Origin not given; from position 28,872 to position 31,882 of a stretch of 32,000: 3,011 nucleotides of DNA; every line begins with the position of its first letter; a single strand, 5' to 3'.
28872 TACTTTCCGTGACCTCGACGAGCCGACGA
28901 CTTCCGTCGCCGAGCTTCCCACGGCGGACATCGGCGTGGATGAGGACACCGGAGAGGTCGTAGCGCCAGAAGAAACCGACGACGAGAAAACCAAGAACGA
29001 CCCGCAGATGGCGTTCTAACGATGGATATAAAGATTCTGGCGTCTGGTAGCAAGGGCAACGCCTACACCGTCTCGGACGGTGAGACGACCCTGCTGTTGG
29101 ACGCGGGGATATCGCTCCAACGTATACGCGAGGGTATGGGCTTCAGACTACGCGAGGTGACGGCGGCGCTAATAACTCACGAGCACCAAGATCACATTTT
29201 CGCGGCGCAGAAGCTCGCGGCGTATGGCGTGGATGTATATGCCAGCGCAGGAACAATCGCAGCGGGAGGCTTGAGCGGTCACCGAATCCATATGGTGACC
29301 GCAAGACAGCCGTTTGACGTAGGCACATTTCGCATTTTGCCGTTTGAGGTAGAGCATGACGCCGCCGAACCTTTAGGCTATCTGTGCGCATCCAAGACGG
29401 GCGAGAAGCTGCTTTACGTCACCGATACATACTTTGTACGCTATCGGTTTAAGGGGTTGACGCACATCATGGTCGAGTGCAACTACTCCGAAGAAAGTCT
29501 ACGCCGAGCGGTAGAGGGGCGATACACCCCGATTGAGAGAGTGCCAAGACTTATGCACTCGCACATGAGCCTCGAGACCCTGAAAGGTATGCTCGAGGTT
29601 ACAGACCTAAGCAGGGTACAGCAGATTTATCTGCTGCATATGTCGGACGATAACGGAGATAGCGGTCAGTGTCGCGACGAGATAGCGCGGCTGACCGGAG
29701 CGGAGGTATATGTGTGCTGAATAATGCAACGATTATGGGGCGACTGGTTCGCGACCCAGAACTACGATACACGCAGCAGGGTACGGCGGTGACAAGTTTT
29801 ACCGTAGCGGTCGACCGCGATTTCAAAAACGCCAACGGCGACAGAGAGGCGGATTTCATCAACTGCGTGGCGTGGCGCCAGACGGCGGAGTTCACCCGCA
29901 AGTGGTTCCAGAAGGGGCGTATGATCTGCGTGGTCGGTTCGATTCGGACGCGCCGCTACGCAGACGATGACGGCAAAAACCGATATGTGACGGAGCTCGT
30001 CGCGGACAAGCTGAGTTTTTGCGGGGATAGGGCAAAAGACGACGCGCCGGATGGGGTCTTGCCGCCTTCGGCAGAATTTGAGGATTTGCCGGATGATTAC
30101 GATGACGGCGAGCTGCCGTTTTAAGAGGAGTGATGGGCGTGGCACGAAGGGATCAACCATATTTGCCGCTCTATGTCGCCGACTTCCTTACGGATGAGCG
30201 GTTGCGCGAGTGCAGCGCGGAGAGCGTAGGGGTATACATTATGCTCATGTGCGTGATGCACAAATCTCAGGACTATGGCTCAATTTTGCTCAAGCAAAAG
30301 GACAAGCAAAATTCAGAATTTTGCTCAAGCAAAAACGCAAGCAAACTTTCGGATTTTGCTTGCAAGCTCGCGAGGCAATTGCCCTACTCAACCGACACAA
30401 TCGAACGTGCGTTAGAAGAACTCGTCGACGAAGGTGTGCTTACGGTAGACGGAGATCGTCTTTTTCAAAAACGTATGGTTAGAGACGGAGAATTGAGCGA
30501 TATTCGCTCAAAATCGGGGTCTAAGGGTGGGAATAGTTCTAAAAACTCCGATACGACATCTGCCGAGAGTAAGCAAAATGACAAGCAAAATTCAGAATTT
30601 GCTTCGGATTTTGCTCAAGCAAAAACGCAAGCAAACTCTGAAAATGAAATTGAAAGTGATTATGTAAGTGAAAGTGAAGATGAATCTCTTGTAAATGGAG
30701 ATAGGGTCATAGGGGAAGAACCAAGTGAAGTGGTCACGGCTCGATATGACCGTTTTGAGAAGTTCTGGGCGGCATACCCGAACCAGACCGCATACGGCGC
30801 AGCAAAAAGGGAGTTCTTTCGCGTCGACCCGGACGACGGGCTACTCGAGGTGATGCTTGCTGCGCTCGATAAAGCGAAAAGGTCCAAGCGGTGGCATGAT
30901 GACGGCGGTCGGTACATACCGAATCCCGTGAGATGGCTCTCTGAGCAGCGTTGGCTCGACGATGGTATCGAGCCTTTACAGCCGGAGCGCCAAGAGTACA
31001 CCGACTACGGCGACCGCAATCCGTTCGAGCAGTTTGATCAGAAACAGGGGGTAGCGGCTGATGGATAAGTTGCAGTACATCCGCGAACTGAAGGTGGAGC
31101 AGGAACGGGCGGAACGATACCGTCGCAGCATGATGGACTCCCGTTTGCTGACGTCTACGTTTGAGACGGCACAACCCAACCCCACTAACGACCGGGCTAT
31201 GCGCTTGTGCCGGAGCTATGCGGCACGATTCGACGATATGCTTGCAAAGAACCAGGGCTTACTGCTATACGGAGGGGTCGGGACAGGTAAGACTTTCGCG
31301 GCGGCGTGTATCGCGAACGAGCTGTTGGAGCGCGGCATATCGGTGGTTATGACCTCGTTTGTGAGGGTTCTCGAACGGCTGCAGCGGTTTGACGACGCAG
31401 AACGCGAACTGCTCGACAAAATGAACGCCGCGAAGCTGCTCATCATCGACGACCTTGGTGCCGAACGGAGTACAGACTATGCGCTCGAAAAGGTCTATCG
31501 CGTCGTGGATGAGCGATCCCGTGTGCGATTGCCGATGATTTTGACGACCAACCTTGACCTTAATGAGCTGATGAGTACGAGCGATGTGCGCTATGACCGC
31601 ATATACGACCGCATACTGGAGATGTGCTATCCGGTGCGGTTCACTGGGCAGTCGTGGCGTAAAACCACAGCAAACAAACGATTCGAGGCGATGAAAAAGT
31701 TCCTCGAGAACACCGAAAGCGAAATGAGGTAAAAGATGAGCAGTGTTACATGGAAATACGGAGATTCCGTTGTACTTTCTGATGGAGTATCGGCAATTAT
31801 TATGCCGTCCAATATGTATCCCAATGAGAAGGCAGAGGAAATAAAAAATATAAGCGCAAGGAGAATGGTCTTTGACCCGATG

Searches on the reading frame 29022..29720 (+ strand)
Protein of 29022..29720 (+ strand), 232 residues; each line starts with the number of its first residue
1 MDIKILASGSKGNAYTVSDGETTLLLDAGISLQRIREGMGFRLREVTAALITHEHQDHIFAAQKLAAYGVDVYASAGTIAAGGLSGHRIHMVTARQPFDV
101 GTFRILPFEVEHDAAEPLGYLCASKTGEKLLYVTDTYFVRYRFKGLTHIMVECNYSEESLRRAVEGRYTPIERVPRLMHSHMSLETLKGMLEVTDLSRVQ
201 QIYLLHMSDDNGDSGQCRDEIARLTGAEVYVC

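Call 8: search_protein_families(library=pfam, proteins=[window:29022-29720:+], max_evalue=0.01)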
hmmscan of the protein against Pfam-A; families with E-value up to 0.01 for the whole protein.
window:29022-29720:+ (232 aa): 3 families
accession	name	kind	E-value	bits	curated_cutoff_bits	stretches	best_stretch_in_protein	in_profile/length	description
PF12706.13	Lactamase_B_2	-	3.9e-15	56.4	27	1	22-207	1-200/200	Beta-lactamase superfamily domain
PF00753.33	Lactamase_B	-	4.5e-13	50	22.7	1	11-140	5-154/196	Metallo-beta-lactamase superfamily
PF13483.12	Lactamase_B_3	-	0.0086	16.5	24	0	13-116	8-86/160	Beta-lactamase superfamily domain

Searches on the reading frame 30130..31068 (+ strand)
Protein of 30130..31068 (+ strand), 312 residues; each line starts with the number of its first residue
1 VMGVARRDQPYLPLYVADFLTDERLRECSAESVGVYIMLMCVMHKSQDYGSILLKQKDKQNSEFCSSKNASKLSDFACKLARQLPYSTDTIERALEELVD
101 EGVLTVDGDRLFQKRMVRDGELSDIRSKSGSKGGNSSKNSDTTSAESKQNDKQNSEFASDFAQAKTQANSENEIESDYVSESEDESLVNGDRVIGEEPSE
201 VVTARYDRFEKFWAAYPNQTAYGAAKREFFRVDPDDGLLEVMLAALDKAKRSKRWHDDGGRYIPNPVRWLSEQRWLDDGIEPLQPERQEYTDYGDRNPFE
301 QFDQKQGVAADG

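Call 8: search_protein_families(library=pfam, proteins=[window:30130-31068:+], max_evalue=0.01)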
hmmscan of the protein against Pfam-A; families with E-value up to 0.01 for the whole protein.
window:30130-31068:+ (312 aa): 1 family
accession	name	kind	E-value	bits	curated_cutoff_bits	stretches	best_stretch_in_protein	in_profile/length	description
PF07120.17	DUF1376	-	0.0029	18.4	30.1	0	10-46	1-35/86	Protein of unknown function (DUF1376)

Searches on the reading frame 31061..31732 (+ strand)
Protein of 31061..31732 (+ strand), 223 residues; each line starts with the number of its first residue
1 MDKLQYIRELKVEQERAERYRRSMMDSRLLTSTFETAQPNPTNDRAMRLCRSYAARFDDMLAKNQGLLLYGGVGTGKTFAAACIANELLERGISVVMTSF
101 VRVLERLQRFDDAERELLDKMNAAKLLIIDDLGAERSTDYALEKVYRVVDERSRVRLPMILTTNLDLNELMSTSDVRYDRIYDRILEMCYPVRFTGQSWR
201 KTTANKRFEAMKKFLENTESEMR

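Call 8: search_protein_families(library=pfam, proteins=[window:31061-31732:+], max_evalue=0.01)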
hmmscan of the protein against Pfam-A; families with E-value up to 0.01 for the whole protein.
window:31061-31732:+ (223 aa): 10 families
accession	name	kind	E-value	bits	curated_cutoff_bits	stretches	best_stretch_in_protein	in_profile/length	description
PF01695.23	IstB_IS21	-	6.1e-18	65.6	24.1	1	32-204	62-235/238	IstB-like ATP binding protein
PF00004.35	AAA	-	9.5e-08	33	21.2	1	67-180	1-122/131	ATPase family associated with various cellular activities (AAA)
PF20720.3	nSTAND3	-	2.1e-05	24.7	27.2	1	58-142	11-85/155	Novel STAND NTPase 3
PF13191.12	AAA_16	-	7.1e-05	23.8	32.6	1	63-117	22-90/167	AAA ATPase domain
PF13245.12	AAA_19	-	8.9e-05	23.1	25.1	1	62-160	9-107/134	AAA domain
PF13401.12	AAA_22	-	0.0012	19.6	27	0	67-96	8-37/130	AAA domain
PF00308.24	Bac_DnaA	-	0.0013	19.4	23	1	33-133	6-107/162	Bacterial DnaA ATPAse domain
PF24883.2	NPHP3_N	-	0.0022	18.7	24.8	1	60-121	15-79/164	Nephrocystin 3, N-terminal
PF00910.28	RNA_helicase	-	0.0028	18.5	21.5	1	68-159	2-84/105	RNA helicase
PF12775.13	AAA_7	-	0.0044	17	25.8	0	55-101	24-70/181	P-loop containing dynein motor region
